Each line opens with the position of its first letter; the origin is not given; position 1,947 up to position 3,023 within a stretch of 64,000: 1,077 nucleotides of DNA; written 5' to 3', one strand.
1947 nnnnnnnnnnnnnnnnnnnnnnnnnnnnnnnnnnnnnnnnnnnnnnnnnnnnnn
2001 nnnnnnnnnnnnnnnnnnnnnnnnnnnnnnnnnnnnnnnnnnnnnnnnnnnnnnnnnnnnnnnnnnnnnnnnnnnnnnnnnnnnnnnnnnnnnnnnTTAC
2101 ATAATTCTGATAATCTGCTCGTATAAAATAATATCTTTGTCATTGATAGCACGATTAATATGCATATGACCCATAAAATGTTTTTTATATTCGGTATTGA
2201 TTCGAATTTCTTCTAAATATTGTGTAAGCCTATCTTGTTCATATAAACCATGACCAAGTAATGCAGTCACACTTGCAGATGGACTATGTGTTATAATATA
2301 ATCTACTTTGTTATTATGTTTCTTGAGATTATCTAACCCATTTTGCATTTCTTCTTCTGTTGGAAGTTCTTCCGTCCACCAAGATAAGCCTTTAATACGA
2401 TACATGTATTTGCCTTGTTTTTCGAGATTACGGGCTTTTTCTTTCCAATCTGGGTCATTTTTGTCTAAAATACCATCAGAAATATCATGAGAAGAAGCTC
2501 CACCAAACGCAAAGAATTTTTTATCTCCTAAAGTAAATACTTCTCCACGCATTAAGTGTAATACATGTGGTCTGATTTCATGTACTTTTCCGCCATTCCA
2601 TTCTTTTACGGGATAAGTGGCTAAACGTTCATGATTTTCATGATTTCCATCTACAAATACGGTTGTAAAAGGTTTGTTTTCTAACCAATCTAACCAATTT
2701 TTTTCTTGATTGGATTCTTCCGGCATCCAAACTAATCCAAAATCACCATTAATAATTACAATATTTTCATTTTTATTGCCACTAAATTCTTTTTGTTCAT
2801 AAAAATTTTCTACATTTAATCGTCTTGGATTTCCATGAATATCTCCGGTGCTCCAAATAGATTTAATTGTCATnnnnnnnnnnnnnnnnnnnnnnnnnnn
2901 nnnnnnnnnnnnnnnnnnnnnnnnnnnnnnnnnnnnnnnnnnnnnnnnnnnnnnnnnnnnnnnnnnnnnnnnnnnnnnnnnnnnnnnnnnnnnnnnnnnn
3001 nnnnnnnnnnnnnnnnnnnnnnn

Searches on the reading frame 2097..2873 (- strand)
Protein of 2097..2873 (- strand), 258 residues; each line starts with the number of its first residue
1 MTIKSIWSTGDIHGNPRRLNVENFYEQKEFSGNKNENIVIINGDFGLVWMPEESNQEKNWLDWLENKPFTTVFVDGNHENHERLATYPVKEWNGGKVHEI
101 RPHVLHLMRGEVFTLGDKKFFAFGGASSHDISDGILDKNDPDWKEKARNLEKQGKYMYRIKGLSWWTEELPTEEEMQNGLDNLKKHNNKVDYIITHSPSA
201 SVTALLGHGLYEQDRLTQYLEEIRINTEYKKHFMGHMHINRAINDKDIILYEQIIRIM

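Call 6: search_protein_families(library=pfam, proteins=[window:2097-2873:-], max_evalue=0.01)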
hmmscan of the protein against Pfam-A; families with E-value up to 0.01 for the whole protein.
window:2097-2873:- (258 aa): 1 family
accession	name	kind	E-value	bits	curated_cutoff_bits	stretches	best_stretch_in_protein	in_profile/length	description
PF00149.33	Metallophos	-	3.8e-09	37.7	21.5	1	6-239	3-190/191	Calcineurin-like phosphoesterase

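Call 10: search_protein_families(library=ncbifam, proteins=[window:2097-2873:-], max_evalue=0.01)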
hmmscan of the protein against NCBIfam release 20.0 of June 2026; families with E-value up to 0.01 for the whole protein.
window:2097-2873:- (258 aa): 0 families

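Call 65: search_protein_families(library=phrogs, proteins=[window:2097-2873:-], max_evalue=0.001)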
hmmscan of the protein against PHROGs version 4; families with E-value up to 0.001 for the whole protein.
window:2097-2873:- (258 aa): 1 family
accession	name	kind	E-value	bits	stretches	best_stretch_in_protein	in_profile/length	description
phrog_1649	-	other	1.1e-33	117.2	1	3-240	35-254/308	metallo-phosphoesterase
